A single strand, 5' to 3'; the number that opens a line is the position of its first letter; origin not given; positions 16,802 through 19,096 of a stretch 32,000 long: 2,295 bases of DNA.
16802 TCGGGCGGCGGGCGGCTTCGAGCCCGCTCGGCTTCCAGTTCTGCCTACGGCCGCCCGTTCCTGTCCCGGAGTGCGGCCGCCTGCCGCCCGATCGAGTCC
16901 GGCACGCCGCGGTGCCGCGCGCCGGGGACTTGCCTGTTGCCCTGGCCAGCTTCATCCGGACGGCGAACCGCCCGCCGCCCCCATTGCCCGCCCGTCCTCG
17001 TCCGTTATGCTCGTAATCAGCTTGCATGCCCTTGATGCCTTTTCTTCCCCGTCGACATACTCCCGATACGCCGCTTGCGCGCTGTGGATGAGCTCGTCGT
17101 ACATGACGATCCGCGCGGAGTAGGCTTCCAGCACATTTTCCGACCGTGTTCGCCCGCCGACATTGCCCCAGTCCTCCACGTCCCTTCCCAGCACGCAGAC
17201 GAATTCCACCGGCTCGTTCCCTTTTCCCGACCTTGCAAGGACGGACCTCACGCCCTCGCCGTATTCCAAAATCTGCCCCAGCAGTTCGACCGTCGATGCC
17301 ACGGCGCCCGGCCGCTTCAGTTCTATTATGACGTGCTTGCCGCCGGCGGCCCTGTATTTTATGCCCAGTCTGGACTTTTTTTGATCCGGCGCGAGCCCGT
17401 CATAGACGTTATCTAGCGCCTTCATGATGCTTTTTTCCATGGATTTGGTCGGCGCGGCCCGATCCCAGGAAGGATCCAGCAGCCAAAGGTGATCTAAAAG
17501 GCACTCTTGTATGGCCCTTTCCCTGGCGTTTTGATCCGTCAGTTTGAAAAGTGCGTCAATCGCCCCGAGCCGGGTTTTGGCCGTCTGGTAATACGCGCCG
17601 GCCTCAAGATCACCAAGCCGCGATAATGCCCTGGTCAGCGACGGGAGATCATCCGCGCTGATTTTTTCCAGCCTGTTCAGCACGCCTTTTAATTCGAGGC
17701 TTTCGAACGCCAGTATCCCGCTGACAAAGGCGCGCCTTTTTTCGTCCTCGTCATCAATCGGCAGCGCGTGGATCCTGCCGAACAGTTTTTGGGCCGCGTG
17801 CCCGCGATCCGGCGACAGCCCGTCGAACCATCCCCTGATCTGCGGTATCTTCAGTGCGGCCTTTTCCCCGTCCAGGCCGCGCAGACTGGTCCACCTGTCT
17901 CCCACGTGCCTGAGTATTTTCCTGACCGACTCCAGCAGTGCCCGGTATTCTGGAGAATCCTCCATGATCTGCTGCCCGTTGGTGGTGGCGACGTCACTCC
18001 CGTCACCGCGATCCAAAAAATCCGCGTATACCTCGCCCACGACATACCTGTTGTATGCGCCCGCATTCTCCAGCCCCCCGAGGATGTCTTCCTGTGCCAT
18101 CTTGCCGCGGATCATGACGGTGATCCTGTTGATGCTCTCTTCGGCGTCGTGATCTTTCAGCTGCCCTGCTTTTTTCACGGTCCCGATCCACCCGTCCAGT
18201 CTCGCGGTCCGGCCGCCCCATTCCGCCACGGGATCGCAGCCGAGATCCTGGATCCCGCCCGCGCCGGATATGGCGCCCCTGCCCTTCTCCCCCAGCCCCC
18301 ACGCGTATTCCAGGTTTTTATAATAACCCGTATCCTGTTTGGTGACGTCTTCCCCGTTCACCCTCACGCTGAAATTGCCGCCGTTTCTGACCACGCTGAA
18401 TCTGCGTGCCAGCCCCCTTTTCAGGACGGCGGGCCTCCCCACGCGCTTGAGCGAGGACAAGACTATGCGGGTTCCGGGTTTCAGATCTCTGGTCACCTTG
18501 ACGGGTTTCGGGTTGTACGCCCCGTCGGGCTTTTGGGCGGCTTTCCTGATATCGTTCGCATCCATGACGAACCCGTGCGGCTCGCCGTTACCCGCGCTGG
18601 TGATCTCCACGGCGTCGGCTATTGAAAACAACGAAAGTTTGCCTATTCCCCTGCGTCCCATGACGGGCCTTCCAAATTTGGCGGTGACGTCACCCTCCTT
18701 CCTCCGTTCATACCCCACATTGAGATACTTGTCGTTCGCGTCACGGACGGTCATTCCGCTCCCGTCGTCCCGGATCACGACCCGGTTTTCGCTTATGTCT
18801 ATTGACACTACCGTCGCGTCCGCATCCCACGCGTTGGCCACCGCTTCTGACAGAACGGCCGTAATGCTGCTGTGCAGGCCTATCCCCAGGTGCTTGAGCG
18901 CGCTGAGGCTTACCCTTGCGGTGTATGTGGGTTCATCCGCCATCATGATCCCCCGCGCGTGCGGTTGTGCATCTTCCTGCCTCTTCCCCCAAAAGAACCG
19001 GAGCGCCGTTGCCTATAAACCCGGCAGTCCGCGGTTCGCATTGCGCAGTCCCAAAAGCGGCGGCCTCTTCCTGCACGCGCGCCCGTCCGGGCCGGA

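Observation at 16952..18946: Lone GHKL ATPase fused to a restriction-endonuclease-like (DUF4263/Shedu-like) C-terminus in an AT-shifted island: candidate single-gene defence module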

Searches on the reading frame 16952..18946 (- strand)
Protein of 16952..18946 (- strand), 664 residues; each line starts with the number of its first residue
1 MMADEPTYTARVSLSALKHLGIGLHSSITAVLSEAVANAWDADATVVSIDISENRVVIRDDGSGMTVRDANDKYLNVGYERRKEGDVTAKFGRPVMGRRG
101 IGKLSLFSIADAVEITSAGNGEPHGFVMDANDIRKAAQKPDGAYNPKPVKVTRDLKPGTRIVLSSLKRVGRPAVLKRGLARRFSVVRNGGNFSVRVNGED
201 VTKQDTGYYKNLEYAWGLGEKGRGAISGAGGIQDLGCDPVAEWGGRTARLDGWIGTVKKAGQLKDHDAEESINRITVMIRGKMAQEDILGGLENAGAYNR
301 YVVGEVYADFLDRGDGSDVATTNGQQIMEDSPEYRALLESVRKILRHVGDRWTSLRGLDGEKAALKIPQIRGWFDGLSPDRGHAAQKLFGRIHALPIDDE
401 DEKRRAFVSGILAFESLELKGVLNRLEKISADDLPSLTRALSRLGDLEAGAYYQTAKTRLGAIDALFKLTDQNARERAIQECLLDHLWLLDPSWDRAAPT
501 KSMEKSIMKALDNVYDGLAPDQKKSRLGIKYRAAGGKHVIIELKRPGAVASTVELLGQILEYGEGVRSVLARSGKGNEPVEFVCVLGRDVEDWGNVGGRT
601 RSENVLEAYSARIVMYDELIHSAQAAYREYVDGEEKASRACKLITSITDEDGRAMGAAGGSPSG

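Call 3: search_protein_families(library=pfam, proteins=[window:16952-18946:-], max_evalue=1)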
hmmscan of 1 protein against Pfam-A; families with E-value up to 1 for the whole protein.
window:16952-18946:- (664 aa): 2 families
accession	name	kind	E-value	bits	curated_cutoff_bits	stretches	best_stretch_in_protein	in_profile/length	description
PF13589.12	HATPase_c_3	-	2.2e-16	60.6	25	1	29-152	4-127/137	Histidine kinase-, DNA gyrase B-, and HSP90-like ATPase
PF02518.31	HATPase_c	-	0.0001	23.1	26.4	1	27-83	5-56/111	Histidine kinase-, DNA gyrase B-, and HSP90-like ATPase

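Call 4: search_protein_families(library=padloc, proteins=[window:16952-18946:-], max_evalue=1)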
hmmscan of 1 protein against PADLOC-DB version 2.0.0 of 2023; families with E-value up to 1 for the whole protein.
window:16952-18946:- (664 aa): 4 families
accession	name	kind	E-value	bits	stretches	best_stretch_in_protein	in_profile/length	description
PDLC03419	REase_II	-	7e-87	290.4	1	3-648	2-684/695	Type II restriction enzyme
PDLC03485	REase_II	-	4.5e-66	221.5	1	7-356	5-352/611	Type II restriction enzyme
PDLC03968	TmtA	-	0.0073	12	1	29-134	76-171/1486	-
PDLC03972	TmtA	-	0.064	9.2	1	16-119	29-129/1302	-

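Call 5: search_protein_families(library=ncbifam, proteins=[window:16952-18946:-], max_evalue=1)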
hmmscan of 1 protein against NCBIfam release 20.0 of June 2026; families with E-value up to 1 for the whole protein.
window:16952-18946:- (664 aa): 11 families
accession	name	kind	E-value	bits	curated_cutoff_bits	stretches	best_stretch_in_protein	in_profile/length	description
NF050001.1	restrict_BbrUII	equivalog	6.1e-197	656.2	550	1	8-646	1-658/659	BbrUII/HgiDII family restriction enzyme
NF010683.0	PRK14083.1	equivalog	1.5e-06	27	455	1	46-165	58-167/604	HSP90 family protein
NF047352.1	P_loop_sacsin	domain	1.1e-05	25.7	50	1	31-115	3-79/80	sacsin N-terminal ATP-binding-like domain-containing protein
NF000951.0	PRK00095.2-1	equivalog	3.9e-05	22.5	391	1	27-133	24-129/559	DNA mismatch repair endonuclease MutL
TIGR00585.2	mutl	equivalog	7.5e-05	21.8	180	1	28-70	21-66/555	DNA mismatch repair endonuclease MutL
NF000953.0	PRK00095.2-4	equivalog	0.0065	15.4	693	1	30-140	25-134/611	DNA mismatch repair endonuclease MutL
NF000949.0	PRK00095.1-2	equivalog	0.022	13.8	750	1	30-69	29-71/634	DNA mismatch repair endonuclease MutL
NF000952.0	PRK00095.2-2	subfamily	0.026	13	840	1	30-69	25-67/623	DNA mismatch repair endonuclease MutL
NF000950.0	PRK00095.1-3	equivalog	0.027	12.9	756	1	30-123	26-120/641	DNA mismatch repair endonuclease MutL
NF003555.1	PRK05218.1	equivalog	0.048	12.1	371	1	44-121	60-141/614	molecular chaperone HtpG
NF041932.1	MzaB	equivalog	0.11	10.8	850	1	16-121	4-104/480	MZA anti-phage system associated ATPase MzaB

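Call 14: find_homologous_proteins(query=window:16952-18946:-, max_evalue=1e-10)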
Query window:16952-18946:- (664 aa): 4815 proteins with E <= 1e-10 among 8000 candidates; the best 120 are listed.
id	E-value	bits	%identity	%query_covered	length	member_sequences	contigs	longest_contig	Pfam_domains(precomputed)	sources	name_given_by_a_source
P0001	0.0e+0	1469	99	100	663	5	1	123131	PF13589.13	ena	-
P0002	0.0e+0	1125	77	99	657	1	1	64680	PF13589.13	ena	-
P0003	0.0e+0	1027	71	98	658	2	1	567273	PF13589.13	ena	-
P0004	6.6e-279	945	64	99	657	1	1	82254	PF02518.32,PF13589.13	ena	-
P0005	2.5e-205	702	52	98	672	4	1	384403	PF02518.32,PF13589.13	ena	-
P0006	4.5e-204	698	52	98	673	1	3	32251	PF02518.32,PF13589.13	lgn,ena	-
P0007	1.1e-201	690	50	99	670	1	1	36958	PF13589.13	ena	-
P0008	1.8e-201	689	51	99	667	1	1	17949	PF02518.32,PF13589.13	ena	-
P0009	3.0e-201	688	50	98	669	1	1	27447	PF13589.13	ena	-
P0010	3.6e-200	685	50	99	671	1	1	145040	PF02518.32,PF13589.13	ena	-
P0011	5.8e-200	684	49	98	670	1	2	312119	PF13589.13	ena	-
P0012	7.6e-200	684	50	99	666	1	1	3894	PF02518.32,PF13589.13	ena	-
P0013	8.2e-200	684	51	99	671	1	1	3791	PF02518.32,PF13589.13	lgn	-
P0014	2.8e-199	682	50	99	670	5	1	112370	PF02518.32,PF13589.13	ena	-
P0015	4.7e-199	681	49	98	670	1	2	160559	PF13589.13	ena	-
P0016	6.0e-199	681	51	99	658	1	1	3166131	PF13589.13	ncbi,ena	-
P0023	1.6e-197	676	51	99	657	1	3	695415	PF13589.13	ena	-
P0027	1.0e-196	673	51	99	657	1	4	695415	PF13589.13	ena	-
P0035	1.2e-195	670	50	100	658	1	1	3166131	PF13589.13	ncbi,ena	-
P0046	4.6e-194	665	49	100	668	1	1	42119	PF02518.32,PF13589.13,PF14082.13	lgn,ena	-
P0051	7.3e-194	664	49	99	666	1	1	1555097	PF02518.32,PF13589.13,PF14082.13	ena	-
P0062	6.0e-193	661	49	99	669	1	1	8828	PF02518.32,PF13589.13,PF14082.13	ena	-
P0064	6.4e-193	661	49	99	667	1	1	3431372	PF02518.32,PF13589.13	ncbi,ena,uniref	ncbi:ATP-binding protein [Candidatus Poriferisocius sp.]|uniref:BbrUII/HgiDII family restriction enz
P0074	3.0e-192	659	49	99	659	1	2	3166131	PF13589.13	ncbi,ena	-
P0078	4.6e-192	658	49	99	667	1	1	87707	PF02518.32,PF13589.13,PF14082.13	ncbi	-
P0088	2.3e-191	656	49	99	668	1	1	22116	PF02518.32,PF13589.13,PF14082.13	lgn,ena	-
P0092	2.9e-191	655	49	99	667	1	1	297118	PF02518.32,PF13589.13,PF14082.13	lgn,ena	-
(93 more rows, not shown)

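Call 15: search_solved_structures(query=window:16952-18946:-, max_evalue=1)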
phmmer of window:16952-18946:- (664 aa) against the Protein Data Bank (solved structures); distinct sequences matched with E-value up to 1: 33.
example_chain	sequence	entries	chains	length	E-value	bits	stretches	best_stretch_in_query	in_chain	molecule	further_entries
9n2k_A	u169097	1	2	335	0.00044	21.9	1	30-133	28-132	DNA mismatch repair protein MutL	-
5in9_A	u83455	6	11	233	0.13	13.7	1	64-142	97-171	Endoplasmin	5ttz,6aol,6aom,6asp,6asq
1tbw_A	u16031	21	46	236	0.14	13.7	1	64-142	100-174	Endoplasmin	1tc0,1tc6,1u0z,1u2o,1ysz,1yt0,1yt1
9d9d_A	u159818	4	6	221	0.17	13.4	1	56-131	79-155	Heat shock protein 90 homolog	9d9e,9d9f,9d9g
6cji_A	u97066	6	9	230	0.18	13.3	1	56-131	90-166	Heat shock protein 90 homolog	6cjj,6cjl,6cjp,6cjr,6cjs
1qy8_A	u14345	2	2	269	0.18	13.2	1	64-142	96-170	Endoplasmin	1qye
9msq_A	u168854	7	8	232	0.19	13.2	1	56-131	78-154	Heat shock protein 90 homolog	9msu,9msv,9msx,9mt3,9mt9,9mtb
1yt2_A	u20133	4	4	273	0.19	13.2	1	64-142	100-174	Endoplasmin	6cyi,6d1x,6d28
7ull_A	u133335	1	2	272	0.22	13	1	64-142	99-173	Endoplasmin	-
4nh9_A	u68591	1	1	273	0.22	13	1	64-142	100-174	Endoplasmin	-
3woy_A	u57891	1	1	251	0.24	12.8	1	399-484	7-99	CLIP-associating protein 2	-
2esa_A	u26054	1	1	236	0.25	12.8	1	69-142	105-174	Endoplasmin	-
2yge_A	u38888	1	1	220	0.28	12.6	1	56-128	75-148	ATP-DEPENDENT MOLECULAR CHAPERONE HSP82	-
2akp_A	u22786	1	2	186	0.3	12.6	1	56-128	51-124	ATP-dependent molecular chaperone HSP82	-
8yjg_A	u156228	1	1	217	0.3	12.6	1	54-130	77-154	ATP-dependent molecular chaperone HSC82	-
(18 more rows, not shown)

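Call 16: find_encoding_contigs(protein=P0001, flank=10000, max_places=3)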
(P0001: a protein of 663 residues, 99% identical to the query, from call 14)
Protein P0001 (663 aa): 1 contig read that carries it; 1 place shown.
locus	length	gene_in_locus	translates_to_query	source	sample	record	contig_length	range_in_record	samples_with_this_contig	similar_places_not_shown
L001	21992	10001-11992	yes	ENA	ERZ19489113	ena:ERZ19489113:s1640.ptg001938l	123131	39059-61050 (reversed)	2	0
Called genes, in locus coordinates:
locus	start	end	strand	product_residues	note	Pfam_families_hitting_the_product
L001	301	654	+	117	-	-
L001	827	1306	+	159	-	-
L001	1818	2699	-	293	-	PF00288:GHMP_kinases_N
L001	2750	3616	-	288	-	PF08501:Shikimate_dh_N, PF01488:Shikimate_DH, PF18317:SDH_C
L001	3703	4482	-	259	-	PF01487:DHquinase_I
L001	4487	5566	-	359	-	PF01959:DHQS, PF26558:DHQS_2nd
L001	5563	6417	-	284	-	PF01791:DeoC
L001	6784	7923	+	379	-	PF04055:Radical_SAM, PF19288:CofH_C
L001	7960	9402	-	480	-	PF20695:UbiD_N, PF01977:UbiD, PF20696:UbiD_C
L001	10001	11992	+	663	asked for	PF13589:HATPase_c_3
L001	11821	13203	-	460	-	-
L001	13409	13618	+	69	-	-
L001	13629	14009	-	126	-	-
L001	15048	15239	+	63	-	-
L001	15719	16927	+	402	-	-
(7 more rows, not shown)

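Call 17: find_encoding_contigs(protein=P0002, flank=10000, max_places=3)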
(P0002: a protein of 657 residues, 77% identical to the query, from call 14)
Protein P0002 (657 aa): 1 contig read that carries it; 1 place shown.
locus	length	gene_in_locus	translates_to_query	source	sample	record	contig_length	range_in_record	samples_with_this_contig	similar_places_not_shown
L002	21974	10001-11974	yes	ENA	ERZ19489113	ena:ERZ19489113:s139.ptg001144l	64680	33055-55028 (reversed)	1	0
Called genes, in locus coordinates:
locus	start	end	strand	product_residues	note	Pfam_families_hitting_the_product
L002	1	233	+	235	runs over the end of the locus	-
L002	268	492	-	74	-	-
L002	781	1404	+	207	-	-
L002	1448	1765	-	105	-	PF04014:MazE_antitoxin (weak)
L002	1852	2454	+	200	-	-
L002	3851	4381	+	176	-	-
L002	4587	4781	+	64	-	-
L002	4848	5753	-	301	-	-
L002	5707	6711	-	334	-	PF13384:HTH_23 (faint), PF13551:HTH_29 (weak), PF13565:HTH_32 (weak), PF13358:DDE_3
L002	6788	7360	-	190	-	-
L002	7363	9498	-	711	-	PF02518:HATPase_c (weak), PF13589:HATPase_c_3, PF02518:HATPase_c (weak)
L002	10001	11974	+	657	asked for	PF13589:HATPase_c_3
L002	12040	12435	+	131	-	PF03852:Vsr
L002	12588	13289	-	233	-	PF13589:HATPase_c_3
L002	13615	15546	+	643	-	PF09848:SLFN-g3_helicase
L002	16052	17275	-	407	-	PF00145:DNA_methylase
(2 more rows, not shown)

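Call 18: find_encoding_contigs(protein=P0003, flank=10000, max_places=3)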
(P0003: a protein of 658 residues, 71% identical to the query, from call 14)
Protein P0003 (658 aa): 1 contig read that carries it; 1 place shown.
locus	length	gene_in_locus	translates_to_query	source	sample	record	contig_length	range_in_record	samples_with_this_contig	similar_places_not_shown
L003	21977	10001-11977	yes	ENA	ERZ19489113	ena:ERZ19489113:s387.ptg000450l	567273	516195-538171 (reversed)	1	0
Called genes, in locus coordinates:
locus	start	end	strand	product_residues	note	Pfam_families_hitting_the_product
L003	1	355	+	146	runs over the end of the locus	PF13384:HTH_23 (faint), PF13518:HTH_28 (weak), PF13551:HTH_29 (weak), PF13565:HTH_32, PF13592:HTH_33 (weak)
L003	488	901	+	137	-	PF13358:DDE_3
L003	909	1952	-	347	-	PF00145:DNA_methylase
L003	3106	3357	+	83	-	-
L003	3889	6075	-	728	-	PF02518:HATPase_c (weak), PF13589:HATPase_c_3, PF02518:HATPase_c (weak)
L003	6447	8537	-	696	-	PF07460:NUMOD3 (faint)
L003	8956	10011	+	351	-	PF00145:DNA_methylase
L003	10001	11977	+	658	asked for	PF13589:HATPase_c_3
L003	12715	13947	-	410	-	PF00145:DNA_methylase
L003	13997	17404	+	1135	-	PF00271:Helicase_C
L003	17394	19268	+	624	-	PF09369:MZB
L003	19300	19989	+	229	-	PF13091:PLDc_2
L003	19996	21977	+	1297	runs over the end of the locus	PF00270:DEAD, PF04851:ResIII, PF00271:Helicase_C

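Call 33: find_encoding_contigs(protein=P0004, flank=6000, max_places=2)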
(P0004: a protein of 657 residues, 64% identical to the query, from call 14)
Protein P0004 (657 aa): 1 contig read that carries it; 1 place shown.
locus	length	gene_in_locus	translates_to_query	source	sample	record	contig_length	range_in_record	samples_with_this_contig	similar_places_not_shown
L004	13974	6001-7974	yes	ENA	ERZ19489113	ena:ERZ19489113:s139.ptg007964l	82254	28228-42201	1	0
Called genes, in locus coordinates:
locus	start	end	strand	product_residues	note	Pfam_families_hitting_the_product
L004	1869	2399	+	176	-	-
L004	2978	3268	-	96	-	-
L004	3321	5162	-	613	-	PF02518:HATPase_c (faint)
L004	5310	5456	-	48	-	-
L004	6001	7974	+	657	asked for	PF02518:HATPase_c (faint), PF13589:HATPase_c_3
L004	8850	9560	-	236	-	PF15515:MvaI_BcnI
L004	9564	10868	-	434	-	PF01555:N6_N4_Mtase, PF01170:UPF0020 (faint), PF02086:MethyltransfD12 (weak)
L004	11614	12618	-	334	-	-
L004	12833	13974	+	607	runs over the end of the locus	PF02518:HATPase_c (weak), PF13589:HATPase_c_3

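Call 34: find_encoding_contigs(protein=P0064, flank=6000, max_places=2)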
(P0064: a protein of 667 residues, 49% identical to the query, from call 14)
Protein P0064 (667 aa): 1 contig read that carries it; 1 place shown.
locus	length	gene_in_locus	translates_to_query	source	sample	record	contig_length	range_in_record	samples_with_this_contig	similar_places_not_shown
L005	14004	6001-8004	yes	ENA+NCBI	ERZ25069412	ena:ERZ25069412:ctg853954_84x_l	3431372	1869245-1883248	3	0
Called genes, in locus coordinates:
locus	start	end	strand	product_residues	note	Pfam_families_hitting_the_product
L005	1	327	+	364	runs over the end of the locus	PF02445:NadA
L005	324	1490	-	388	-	PF00355:Rieske, PF00848:Ring_hydroxyl_A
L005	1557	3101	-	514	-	PF00501:AMP-binding, PF13193:AMP-binding_C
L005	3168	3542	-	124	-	-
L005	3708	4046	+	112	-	-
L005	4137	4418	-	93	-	-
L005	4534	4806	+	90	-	-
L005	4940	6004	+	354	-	PF00145:DNA_methylase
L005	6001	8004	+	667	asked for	PF02518:HATPase_c (weak), PF13589:HATPase_c_3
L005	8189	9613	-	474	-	PF12161:HsdM_N, PF02384:N6_Mtase, PF01170:UPF0020 (weak), PF07669:Eco57I (weak)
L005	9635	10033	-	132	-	PF02661:Fic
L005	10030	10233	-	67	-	PF19807:DUF6290 (weak), PF21983:NikA-like (weak)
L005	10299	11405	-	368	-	-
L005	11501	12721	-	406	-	PF01420:Methylase_S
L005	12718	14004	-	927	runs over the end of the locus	PF00270:DEAD, PF04851:ResIII, PF18766:SWI2_SNF2, PF00271:Helicase_C (weak), PF08463:EcoEI_R_C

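Call 39: list_cluster_members(proteins=[window:16952-18946:-, P0121, P0016, P0035, P0074])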
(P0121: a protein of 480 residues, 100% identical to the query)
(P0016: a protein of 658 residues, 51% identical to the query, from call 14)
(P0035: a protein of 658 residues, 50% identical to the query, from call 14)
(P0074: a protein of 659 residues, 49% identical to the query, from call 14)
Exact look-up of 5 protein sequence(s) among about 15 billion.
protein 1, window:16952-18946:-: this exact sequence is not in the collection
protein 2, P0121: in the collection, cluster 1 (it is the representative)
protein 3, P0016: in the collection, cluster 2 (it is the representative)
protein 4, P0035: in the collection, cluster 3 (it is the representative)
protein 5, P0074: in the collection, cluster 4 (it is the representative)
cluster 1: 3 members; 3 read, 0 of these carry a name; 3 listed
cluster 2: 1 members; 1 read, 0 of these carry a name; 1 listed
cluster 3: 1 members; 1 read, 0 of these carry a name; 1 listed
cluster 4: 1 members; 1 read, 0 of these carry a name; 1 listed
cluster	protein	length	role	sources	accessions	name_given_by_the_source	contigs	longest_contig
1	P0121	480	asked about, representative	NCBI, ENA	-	-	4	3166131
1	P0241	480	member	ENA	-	-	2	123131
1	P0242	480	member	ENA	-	-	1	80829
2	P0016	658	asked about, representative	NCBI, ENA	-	-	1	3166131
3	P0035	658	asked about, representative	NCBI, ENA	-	-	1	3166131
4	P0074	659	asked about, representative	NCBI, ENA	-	-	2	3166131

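Call 40: predict_structure(alignment_id=A1)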
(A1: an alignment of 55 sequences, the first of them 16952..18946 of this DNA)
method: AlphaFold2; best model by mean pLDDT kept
length: 664 residues; sequences in the alignment: 55
mean_pLDDT: 80.2   pTM: 0.64
mean pLDDT of the five models: 80.2, 78.9, 78.0, 74.5, 73.0
residues with pLDDT >= 90: 144; 70-90: 396; 50-70: 103; < 50: 21
segments of 3 or more residues with pLDDT < 50: 99-101, 322-324, 654-664
pLDDT, mean of each block of 10 residues (from residue 1): 71 74 77 87 92 92 87 67 68 71 73 91 91 87 88 82 88 90 80 93 88 90 80 82 90 89 74 86 82 67 90 65 60 90 89 85 85 82 84 81 78 72 65 62 65 73 75 78 78 71 86 89 88 83 90 90 90 88 91 87 89 89 82 62 60 43 37
secondary structure, 60 per line:
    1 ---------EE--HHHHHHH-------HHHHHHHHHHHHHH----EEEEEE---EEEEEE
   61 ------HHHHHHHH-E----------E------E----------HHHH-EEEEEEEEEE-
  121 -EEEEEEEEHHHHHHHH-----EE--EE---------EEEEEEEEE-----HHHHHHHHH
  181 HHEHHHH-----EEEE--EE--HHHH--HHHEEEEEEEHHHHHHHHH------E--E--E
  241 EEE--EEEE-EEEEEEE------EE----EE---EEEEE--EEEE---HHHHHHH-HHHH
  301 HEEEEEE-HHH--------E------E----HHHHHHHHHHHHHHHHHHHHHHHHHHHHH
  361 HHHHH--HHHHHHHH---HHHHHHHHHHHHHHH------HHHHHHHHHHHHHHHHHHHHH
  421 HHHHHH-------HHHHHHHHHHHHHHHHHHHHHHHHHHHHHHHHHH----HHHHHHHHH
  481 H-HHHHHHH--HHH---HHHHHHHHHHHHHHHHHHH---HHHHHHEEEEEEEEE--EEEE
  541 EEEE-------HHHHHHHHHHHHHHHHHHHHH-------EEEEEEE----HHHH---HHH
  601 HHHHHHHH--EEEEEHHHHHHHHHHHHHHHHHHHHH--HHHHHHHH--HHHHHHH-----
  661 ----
elements in order: H14-20 H28-41 E46-51 E55-60 H67-74 H105-108 E110-119 E122-129 H130-137 E158-166 H172-182 H184-187 E193-196 H203-206 E212-218 H219-227 E240-243 E246-249 E251-257 E275-279 E282-285 H289-295 H297-301 E302-307 H332-365 H368-375 H379-393 H400-426 H434-467 H472-481 H483-489 H498-516 H520-525 E526-534 E537-544 H552-572 E580-586 H591-594 H598-608 E611-615 H616-636 H639-646 H649-655
